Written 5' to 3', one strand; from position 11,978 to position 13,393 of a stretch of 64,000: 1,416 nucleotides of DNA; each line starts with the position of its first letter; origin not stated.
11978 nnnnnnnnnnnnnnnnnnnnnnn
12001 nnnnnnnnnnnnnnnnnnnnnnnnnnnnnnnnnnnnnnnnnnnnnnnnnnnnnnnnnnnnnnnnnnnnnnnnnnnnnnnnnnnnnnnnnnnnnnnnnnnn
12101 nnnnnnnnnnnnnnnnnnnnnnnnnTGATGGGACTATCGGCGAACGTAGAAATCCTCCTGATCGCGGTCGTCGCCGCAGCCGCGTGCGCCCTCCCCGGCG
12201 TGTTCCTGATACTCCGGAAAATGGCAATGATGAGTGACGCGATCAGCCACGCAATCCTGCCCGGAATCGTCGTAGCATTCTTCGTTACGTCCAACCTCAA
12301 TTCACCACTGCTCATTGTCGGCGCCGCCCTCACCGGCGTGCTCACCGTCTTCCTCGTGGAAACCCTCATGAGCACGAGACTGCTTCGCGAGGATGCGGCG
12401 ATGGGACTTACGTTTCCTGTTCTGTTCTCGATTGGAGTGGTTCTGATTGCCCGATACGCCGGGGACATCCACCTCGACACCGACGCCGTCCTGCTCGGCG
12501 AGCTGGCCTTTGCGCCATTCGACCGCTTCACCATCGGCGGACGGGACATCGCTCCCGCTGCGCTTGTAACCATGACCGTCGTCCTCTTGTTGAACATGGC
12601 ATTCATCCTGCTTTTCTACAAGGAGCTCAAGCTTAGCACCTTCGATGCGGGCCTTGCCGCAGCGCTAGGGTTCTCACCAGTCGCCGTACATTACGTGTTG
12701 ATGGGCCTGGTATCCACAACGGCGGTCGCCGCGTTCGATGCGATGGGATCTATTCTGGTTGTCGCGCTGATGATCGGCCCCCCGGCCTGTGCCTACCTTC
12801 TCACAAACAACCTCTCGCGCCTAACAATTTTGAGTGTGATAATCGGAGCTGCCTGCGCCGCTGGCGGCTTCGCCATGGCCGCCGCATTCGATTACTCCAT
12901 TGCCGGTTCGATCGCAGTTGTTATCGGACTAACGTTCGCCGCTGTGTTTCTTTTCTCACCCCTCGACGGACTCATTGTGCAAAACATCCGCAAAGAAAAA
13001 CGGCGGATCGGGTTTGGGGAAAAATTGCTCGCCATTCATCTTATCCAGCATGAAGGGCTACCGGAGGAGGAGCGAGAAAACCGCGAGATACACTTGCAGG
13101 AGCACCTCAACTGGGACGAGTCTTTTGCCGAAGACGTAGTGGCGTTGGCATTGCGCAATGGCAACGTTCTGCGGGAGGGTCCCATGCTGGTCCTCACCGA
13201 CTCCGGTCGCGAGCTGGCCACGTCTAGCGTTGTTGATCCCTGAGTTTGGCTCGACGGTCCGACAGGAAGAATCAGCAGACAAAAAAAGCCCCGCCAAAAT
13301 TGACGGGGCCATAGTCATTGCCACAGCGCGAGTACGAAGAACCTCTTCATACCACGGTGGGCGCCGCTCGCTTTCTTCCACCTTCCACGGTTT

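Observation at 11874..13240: Both permeases of a Tro/Mnt-type metal importer carry DtxR-N-terminal-like winged-helix tails, and the operon has no free-standing repressor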

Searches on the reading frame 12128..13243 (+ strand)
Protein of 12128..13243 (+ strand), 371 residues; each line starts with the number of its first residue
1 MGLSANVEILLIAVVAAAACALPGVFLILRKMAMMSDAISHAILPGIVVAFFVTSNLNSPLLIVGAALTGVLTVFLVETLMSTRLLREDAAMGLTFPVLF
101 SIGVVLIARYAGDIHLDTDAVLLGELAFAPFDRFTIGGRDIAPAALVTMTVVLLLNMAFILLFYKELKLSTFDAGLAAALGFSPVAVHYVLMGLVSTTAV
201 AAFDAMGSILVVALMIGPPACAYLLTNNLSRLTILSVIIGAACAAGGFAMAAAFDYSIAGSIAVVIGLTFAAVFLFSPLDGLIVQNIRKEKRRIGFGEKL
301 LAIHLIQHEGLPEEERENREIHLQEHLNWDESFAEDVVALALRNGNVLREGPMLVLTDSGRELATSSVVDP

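Call 5: search_protein_families(library=pfam, proteins=[window:12128-13240:+], max_evalue=10)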
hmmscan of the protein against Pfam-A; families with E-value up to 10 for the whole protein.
window:12128-13240:+ (371 aa): 5 families
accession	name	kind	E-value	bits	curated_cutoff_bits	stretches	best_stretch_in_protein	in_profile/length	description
PF00950.22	ABC-3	-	1.6e-40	139.7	20.1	1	10-276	9-257/258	ABC 3 transport family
PF01032.23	FecCD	-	0.0026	17.3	26.5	1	46-276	86-307/311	FecCD transport family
PF00378.25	ECH_1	-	0.31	10.8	27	1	232-273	89-128/251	Enoyl-CoA hydratase/isomerase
PF20988.2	SidF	-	0.53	8.7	27.1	1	246-293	708-753/839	Phosphoinositide phosphatase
PF17073.10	SafA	-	3.2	8.2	27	0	258-286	19-47/66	Two-component-system connector protein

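Call 6: search_protein_families(library=ncbifam, proteins=[window:12128-13240:+], max_evalue=10)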
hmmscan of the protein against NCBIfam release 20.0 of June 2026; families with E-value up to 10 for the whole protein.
window:12128-13240:+ (371 aa): 4 families
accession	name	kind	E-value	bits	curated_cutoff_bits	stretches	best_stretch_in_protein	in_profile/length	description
NF040927.1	ABC_perm_SloB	subfamily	4.4e-38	131.6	460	1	10-280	16-267/271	metal ABC transporter permease subunit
NF040871.1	AztB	equivalog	4.5e-36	124.9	280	1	10-264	16-252/254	zinc ABC transporter permease AztB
TIGR03770.1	anch_rpt_perm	equivalog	4.2e-31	108.7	296.8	1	8-277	19-270/270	anchored repeat-type ABC transporter permease subunit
NF007089.0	PRK09543.1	equivalog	2.4e-09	37.1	284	1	14-270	13-251/261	zinc ABC transporter permease subunit ZnuB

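Call 10: find_encoding_contigs(protein=window:12128-13243:+, flank=10000, max_places=6)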
Protein window:12128-13243:+ (371 aa): no gene with exactly this product is on record in the collection.

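Call 11: find_related_loci(query=window:12128-13240:+, collection=genome_contigs, flank=6000)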
Query window:12128-13240:+ (371 aa) in genome_contigs; peptide patterns used: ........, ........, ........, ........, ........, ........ (x = any residue, [..] = any of these).
460 stretches matched a pattern; 114 encode a relative of the query (tblastn E <= 1e-3); the best 80 are kept; 80 distinct loci.
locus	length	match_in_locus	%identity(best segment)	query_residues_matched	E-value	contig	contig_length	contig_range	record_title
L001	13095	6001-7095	66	6-370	5e-154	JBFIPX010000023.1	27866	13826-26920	MAG: Rhodothermales bacterium isolate Mix_sand12.2021.10.Z.66 k141_486088_length_27866_cov_16.0459, whole genome shotgun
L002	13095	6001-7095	65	6-370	7e-152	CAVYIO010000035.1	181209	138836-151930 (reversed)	MAG: Rhodothermales bacterium isolate MFD03551.bin.2.116 genome assembly, contig: contig_66270, whole genome shotgun seq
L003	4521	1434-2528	63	6-370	2e-153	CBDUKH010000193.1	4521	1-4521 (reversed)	MAG TPA_asm: uncultured Rhodothermales bacterium isolate SRR22808126_binner12_Refined_119 genome assembly, contig: ERZ25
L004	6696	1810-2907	66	4-368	1e-141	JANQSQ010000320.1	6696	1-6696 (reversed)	MAG: Rhodothermales bacterium isolate IP30a_bin.15 k99_414751, whole genome shotgun sequence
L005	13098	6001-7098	66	4-368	4e-141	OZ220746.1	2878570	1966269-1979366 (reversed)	MAG: Rhodothermales bacterium isolate 9cc831bd-bc70-4893-94b0-cd5ea3f684b8 genome assembly, chromosome: 1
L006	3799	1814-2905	66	6-369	7e-144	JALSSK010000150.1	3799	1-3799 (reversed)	MAG: Rhodothermales bacterium isolate 356-308_metabat2_scaf2bin.048 356-308_scaffold_19504_c1, whole genome shotgun sequ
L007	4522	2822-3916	64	6-370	4e-142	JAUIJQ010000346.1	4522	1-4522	MAG: Rhodothermia bacterium isolate Co_bin.317 NODE_111178_length_4522_cov_0.772014, whole genome shotgun sequence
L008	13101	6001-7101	60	4-370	2e-139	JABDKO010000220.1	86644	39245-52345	MAG: Rhodothermales bacterium isolate SS_bin_51 k127_3385966, whole genome shotgun sequence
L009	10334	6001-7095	63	6-370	1e-139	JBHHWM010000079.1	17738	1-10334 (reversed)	MAG: Rhodothermales bacterium isolate S.2_sp2_bin.19 NODE_426_length_17738_cov_13.607702, whole genome shotgun sequence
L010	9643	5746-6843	61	5-370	2e-139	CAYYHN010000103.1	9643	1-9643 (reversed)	MAG TPA_asm: uncultured Rhodothermaceae bacterium isolate SRP135972_co1_287 genome assembly, contig: NODE_9760_length_96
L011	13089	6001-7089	64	6-368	2e-139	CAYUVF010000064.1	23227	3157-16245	MAG TPA_asm: uncultured Rhodothermales bacterium isolate binchicken_co17_426 genome assembly, contig: NODE_5688_length_2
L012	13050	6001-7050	65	22-370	2e-139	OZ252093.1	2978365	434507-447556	MAG: Rhodothermales bacterium isolate 6d7e3f05-e9b0-42b1-9b57-d28f79994439 genome assembly, chromosome: 1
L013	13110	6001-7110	64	4-368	5e-139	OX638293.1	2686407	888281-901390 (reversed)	MAG: Rhodothermales bacterium isolate 042ea3ce-0ccb-4c6a-82ee-eaa32ce74e6d genome assembly, chromosome: 1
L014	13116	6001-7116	63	4-370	2e-138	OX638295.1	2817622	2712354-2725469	MAG: Rhodothermales bacterium isolate 379627e8-994f-481d-907a-dd5b185e1f88 genome assembly, chromosome: 1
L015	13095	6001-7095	62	6-370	2e-137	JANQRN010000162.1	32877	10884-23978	MAG: Rhodothermales bacterium isolate IP29b_bin.67 k99_874362, whole genome shotgun sequence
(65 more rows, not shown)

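Call 29: find_homologous_proteins(query=window:12128-13240:+, max_evalue=1e-10)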
Query window:12128-13240:+ (371 aa): 7926 proteins with E <= 1e-10 among 8000 candidates; the best 120 are listed.
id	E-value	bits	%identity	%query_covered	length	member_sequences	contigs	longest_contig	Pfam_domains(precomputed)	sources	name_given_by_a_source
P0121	7.1e-226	767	100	100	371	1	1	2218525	PF00950.23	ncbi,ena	-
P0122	3.9e-181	620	81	99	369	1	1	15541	PF01032.24,PF00950.23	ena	-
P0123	8.4e-146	504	66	98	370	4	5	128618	PF00950.23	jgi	jgi:manganese/zinc/iron transport system permease protein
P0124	2.8e-144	499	67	98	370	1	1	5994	PF00950.23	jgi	jgi:manganese/zinc/iron transport system permease protein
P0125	6.2e-144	498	67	98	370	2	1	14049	PF00950.23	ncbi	-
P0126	2.6e-143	496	67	98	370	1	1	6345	PF00950.23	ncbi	-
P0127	2.7e-142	492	68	98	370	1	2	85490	PF00950.23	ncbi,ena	-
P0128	2.6e-141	489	65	98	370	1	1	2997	PF00950.23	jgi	jgi:manganese/zinc/iron transport system permease protein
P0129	3.7e-141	489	65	98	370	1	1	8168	PF01032.24,PF00950.23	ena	-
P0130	6.9e-141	488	65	98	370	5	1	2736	PF00950.23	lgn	-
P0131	1.6e-140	486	64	99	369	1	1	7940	PF01032.24,PF00950.23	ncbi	ncbi:MAG: metal ABC transporter permease [Rhodothermales bacterium]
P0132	2.0e-140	486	66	98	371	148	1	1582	PF00950.23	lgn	-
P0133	1.3e-139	483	63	98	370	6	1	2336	PF01032.24,PF00950.23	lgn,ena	-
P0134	1.4e-139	483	65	98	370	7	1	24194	PF01032.24,PF00950.23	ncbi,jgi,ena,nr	ncbi:MAG TPA: metal ABC transporter permease [Rhodothermales bacterium]|nr:metal ABC transporter per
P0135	2.9e-139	482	66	98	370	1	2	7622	PF01032.24,PF00950.23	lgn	-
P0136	4.3e-139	482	65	98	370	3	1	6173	PF00950.23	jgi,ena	-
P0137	4.4e-139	482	64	98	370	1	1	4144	PF00950.23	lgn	-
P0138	7.0e-139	481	62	99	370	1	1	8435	PF01032.24,PF00950.23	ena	-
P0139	8.6e-139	481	64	99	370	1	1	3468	PF01032.24,PF00950.23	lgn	-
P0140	1.0e-138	481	64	98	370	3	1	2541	PF00950.23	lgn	-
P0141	1.1e-138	480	66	98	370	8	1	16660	PF00950.23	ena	-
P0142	1.3e-138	480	64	98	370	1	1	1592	PF00950.23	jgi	jgi:manganese/zinc/iron transport system permease protein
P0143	1.5e-138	480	63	99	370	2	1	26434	PF00950.23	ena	-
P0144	1.8e-138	480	62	99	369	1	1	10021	PF01032.24,PF00950.23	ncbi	ncbi:MAG: metal ABC transporter permease [Bacteroidota bacterium]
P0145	2.8e-138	479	66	99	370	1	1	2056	PF00950.23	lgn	-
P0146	3.8e-138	479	65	99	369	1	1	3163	PF00950.23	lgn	-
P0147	4.8e-138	478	65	99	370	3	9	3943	PF00950.23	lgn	-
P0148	1.0e-137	477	64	98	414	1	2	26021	PF01032.24,PF00950.23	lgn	-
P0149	1.5e-137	477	65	98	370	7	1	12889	PF00950.23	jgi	-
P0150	1.5e-137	477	64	99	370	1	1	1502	PF00950.23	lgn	-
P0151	2.6e-137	476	62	99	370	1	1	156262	PF01032.24,PF00950.23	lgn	-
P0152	4.7e-137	475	65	99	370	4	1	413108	PF00950.23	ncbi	-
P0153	4.8e-137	475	63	99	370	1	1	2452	PF00950.23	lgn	-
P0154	5.7e-137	475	64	99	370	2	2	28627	PF00950.23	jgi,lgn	jgi:manganese/zinc/iron transport system permease protein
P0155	7.4e-137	474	65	99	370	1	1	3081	PF01032.24,PF00950.23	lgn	-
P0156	1.0e-136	474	63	99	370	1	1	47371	PF00950.23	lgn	-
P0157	2.0e-136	473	64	98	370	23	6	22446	PF00950.23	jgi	-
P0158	2.6e-136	473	63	99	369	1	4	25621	PF00950.23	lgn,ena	-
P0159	2.6e-136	473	62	98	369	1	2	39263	PF01032.24,PF00950.23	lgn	-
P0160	2.8e-136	473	64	98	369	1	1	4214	PF00950.23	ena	-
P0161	4.7e-136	472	65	98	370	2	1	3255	PF00950.23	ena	-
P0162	6.6e-136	471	65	98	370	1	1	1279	PF00950.23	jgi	jgi:manganese/zinc/iron transport system permease protein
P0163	6.9e-136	471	64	99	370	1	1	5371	PF00950.23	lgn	-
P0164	8.3e-136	471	63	99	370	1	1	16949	PF00950.23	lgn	-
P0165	8.7e-136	471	63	98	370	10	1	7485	PF01032.24,PF00950.23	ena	-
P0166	9.5e-136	471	62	98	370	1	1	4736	PF01032.24,PF00950.23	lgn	-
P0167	1.3e-135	470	63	98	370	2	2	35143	PF00950.23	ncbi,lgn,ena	-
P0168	1.5e-135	470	65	98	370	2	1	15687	PF00950.23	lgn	-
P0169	1.8e-135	470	62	98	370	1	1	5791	PF00950.23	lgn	-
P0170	1.8e-135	470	64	98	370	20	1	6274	PF00950.23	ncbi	-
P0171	2.5e-135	469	61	98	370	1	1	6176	PF01032.24,PF00950.23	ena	-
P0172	3.2e-135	469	63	98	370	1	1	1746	PF00950.23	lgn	-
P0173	3.6e-135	469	61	99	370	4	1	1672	PF01032.24,PF00950.23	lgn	-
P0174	4.6e-135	469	64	98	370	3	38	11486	PF00950.23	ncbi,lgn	-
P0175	5.3e-135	468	63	98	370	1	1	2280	PF00950.23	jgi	jgi:manganese/zinc/iron transport system permease protein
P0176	5.5e-135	468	64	98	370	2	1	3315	PF00950.23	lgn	-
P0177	6.8e-135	468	63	99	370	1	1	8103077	PF00950.23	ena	-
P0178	6.8e-135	468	64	98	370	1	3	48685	PF00950.23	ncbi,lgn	ncbi:MAG: metal ABC transporter permease [Rhodothermales bacterium]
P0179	8.0e-135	468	65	98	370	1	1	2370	PF00950.23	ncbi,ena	-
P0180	9.5e-135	467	63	98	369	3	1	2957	PF01032.24,PF00950.23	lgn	-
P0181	9.5e-135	467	64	98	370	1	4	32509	PF01032.24,PF00950.23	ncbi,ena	-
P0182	1.5e-134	467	63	98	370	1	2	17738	PF00950.23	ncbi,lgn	ncbi:MAG: metal ABC transporter permease [Rhodothermales bacterium]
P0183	2.0e-134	466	63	98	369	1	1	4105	PF01032.24,PF00950.23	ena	-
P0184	2.0e-134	466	64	98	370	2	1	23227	PF00950.23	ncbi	-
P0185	2.5e-134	466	62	99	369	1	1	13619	PF01032.24,PF00950.23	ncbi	ncbi:MAG: metal ABC transporter permease [Bacteroidota bacterium]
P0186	3.4e-134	466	62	98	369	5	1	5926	PF01032.24,PF00950.23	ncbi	-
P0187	3.8e-134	466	62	99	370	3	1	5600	PF00950.23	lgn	-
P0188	3.8e-134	466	64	98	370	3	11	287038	PF00950.23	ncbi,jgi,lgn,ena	-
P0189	4.1e-134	465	63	94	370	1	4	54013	PF01032.24,PF00950.23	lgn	-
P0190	4.2e-134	465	62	99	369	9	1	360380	PF00950.23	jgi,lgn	-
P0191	4.5e-134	465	63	98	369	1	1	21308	PF00950.23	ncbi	ncbi:MAG: metal ABC transporter permease [Rhodothermales bacterium]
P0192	4.7e-134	465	63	98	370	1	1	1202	PF00950.23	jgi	jgi:manganese/zinc/iron transport system permease protein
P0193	5.3e-134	465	63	98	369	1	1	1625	PF01032.24,PF00950.23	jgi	jgi:manganese/zinc/iron transport system permease protein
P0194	5.3e-134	465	65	98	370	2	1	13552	PF00950.23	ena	-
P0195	5.7e-134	465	62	96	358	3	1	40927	PF01032.24,PF00950.23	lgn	-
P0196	6.7e-134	465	62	100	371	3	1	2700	PF00950.23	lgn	-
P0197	6.7e-134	465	63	98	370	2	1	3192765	PF01032.24,PF00950.23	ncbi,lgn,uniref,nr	ncbi:metal ABC transporter permease [Salisaeta longa]|uniref:metal ABC transporter permease n=1 Tax=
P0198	7.3e-134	465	62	99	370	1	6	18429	PF00950.23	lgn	-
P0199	7.3e-134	465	64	98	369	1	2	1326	PF01032.24,PF00950.23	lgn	-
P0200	7.3e-134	465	64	94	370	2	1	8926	PF00950.23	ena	-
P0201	7.6e-134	465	64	98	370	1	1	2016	PF00950.23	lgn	-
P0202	7.8e-134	464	65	98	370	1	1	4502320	PF00950.23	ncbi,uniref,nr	ncbi:metal ABC transporter permease [Rhodocaloribacter litoris]|uniref:metal ABC transporter permeas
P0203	1.4e-133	464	63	98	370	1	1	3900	PF00950.23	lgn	-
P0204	2.5e-133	463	62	98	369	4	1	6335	PF01032.24,PF00950.23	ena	-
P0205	2.7e-133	463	63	98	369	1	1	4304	PF00950.23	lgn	-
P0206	3.1e-133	463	61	99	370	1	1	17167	PF01032.24,PF00950.23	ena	-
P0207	3.5e-133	462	63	98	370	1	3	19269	PF00950.23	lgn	-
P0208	3.5e-133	462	63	99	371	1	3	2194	PF00950.23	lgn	-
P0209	3.8e-133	462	62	99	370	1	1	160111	PF01032.24,PF00950.23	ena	-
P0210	6.1e-133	462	62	98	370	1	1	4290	PF01032.24,PF00950.23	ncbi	-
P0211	1.0e-132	461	61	98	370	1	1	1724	PF01032.24,PF00950.23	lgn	-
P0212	1.1e-132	461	61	99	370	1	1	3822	PF01032.24,PF00950.23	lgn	-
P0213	1.2e-132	461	62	98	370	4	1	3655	PF00950.23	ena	-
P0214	1.2e-132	461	63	99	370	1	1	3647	PF01032.24,PF00950.23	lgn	-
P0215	1.4e-132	460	62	99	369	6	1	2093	PF01032.24,PF00950.23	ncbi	-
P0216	1.4e-132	460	63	99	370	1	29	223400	PF01032.24,PF00950.23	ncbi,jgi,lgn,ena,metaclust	ncbi:MAG TPA: metal ABC transporter permease [Thermomicrobiales bacterium]|metaclust:\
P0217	1.4e-132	460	62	98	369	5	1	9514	PF00950.23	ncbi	-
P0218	1.5e-132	460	62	99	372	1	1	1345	PF01032.24,PF00950.23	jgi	jgi:manganese/zinc/iron transport system permease protein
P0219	1.8e-132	460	60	99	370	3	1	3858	PF00950.23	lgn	-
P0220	1.9e-132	460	63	98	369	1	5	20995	PF01032.24,PF00950.23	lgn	-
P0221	2.1e-132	460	62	99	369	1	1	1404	PF01032.24,PF00950.23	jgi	jgi:manganese/zinc/iron transport system permease protein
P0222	2.2e-132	460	63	98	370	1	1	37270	PF00950.23,PF25213.2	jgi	-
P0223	2.2e-132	460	64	98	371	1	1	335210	PF00950.23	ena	-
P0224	2.4e-132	460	62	99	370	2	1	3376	PF00950.23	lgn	-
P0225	2.4e-132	460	61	99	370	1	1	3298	PF01032.24,PF00950.23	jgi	jgi:manganese/zinc/iron transport system permease protein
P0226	2.5e-132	460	62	98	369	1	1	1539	PF01032.24,PF00950.23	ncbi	-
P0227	2.5e-132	460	61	99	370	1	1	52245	PF00950.23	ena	-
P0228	2.9e-132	459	60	99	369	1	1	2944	PF01032.24,PF00950.23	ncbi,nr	ncbi:MAG: metal ABC transporter permease [Rhodothermales bacterium]|nr:metal ABC transporter permeas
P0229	3.5e-132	459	61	99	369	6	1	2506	PF01032.24,PF00950.23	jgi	-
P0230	3.7e-132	459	63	99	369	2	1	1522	PF01032.24,PF00950.23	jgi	jgi:manganese/zinc/iron transport system permease protein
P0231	4.4e-132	459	60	99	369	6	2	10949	PF01032.24,PF00950.23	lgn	-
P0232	4.7e-132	459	64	98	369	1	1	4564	PF00950.23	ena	-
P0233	4.7e-132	459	61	98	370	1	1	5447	PF00950.23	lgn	-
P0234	5.0e-132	459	62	99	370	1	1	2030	PF00950.23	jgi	jgi:manganese/zinc/iron transport system permease protein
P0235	5.4e-132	458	62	98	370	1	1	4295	PF01032.24,PF00950.23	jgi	jgi:manganese/zinc/iron transport system permease protein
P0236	5.6e-132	458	62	99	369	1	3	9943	PF00950.23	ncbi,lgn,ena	-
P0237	5.9e-132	458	63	98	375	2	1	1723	PF00950.23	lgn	-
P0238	7.1e-132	458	62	99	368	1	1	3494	PF01032.24,PF00950.23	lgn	-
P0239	8.3e-132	458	63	98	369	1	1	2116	PF00950.23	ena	-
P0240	8.5e-132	458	62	98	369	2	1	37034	PF01032.24,PF00950.23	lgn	-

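Call 67: search_solved_structures(query=P0121, max_evalue=0.001, show_alignments=1)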
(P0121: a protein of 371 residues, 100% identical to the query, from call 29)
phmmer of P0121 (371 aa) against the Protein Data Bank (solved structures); distinct sequences matched with E-value up to 0.001: 3.
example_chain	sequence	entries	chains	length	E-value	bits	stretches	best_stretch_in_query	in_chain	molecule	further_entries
7kyp_B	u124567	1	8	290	9.6e-25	91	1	10-278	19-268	Manganese ABC transporter, permease protein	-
7kyo_C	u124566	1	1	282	1.3e-24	90.6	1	10-278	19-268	Manganese ABC transporter, permease protein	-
9oko_B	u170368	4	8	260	7.9e-07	32.1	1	13-271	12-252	High-affinity zinc uptake system membrane protein ZnuB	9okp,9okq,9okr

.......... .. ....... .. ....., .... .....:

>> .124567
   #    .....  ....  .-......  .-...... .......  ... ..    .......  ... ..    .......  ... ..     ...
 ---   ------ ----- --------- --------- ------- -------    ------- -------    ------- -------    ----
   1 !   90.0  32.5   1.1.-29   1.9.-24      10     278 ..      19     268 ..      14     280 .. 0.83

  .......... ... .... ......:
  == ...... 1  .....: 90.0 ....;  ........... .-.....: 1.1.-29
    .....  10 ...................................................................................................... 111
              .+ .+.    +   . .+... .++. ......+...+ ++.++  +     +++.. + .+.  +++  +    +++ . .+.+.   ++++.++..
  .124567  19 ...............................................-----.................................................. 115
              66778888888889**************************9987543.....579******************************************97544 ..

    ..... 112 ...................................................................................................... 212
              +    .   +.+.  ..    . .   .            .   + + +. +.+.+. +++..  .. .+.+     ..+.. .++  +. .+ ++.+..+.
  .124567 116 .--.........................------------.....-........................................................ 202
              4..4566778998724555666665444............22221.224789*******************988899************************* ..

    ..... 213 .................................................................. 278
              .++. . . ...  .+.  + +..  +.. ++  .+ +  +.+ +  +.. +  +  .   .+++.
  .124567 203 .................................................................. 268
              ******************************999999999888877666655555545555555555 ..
